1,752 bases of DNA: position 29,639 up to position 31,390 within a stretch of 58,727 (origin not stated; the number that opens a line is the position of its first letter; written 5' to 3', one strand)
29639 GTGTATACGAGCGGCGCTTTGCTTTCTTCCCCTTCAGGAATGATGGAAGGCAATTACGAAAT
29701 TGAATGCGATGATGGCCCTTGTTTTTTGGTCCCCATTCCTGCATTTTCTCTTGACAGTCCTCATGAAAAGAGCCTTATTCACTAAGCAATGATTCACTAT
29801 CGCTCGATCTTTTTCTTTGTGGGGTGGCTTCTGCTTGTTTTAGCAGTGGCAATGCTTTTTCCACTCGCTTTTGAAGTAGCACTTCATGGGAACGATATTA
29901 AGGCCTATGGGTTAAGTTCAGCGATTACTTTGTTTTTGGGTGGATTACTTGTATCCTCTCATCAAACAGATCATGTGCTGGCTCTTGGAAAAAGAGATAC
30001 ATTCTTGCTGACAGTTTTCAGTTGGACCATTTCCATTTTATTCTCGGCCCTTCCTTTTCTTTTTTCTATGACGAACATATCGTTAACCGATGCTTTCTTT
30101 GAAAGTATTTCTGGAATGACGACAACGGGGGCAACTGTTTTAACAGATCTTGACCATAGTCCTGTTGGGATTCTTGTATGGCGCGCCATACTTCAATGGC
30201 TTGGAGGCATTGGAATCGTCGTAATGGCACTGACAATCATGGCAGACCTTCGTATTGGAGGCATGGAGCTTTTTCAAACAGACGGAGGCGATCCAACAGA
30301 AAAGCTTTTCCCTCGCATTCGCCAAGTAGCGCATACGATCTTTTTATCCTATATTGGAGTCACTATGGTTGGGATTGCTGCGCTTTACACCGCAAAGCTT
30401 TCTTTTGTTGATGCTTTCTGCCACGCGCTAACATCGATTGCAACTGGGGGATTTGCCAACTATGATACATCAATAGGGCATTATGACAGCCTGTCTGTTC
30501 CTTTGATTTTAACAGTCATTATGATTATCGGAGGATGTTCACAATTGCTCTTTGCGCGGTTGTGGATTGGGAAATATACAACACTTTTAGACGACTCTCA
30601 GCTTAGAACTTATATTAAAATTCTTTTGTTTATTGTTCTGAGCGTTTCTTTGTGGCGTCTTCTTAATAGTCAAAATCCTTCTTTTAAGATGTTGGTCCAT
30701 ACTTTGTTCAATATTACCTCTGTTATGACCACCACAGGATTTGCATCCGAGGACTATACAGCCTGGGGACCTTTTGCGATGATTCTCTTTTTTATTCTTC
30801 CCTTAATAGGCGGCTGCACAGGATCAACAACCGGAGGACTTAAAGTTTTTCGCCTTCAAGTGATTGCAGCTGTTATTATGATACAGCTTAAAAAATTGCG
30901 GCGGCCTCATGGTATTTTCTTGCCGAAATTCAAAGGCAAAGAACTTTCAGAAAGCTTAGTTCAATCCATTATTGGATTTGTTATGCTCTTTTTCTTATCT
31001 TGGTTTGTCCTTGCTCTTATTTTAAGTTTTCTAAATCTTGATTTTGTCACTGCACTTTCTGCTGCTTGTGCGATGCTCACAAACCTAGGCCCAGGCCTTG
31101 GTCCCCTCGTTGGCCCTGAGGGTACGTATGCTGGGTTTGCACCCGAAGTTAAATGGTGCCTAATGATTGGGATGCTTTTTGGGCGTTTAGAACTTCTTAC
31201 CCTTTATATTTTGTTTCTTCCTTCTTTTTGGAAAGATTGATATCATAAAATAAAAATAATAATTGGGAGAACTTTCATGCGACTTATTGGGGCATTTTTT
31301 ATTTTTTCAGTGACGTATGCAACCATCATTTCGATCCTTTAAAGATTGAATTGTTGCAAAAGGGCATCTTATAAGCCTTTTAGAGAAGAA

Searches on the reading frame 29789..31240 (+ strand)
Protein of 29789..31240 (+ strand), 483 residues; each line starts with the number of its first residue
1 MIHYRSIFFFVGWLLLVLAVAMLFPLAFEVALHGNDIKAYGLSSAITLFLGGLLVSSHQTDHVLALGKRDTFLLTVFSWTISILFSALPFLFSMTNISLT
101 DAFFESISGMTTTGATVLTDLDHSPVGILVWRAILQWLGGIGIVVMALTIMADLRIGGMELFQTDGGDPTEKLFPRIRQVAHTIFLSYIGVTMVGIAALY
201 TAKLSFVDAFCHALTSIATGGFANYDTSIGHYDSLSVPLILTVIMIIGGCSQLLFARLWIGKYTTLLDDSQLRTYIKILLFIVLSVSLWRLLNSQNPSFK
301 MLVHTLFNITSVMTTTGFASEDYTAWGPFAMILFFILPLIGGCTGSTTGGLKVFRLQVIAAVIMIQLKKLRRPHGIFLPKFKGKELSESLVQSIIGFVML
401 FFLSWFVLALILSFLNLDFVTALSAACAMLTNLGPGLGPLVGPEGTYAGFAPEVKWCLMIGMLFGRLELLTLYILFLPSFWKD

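Call 13: find_encoding_contigs(protein=window:29789-31240:+, flank=10000, max_places=1)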
Protein window:29789-31240:+ (483 aa): 6 contigs read that carry it; 1 place shown.
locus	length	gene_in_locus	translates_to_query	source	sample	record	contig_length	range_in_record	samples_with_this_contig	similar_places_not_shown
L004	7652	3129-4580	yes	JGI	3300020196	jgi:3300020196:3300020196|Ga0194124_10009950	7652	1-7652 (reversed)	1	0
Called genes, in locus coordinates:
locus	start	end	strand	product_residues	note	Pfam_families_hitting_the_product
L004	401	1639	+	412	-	PF00083:Sugar_tr, PF07690:MFS_1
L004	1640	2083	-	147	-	PF00210:Ferritin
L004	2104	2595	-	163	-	-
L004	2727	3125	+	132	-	PF04379:DUF525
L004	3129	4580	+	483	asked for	PF02386:TrkH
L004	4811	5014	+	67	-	-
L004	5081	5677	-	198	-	PF07486:Hydrolase_2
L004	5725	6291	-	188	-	PF08712:Nfu_N, PF01106:NifU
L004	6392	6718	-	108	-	PF21716:dnstrm_HI1420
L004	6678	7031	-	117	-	-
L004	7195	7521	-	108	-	PF01381:HTH_3, PF13560:HTH_31 (weak)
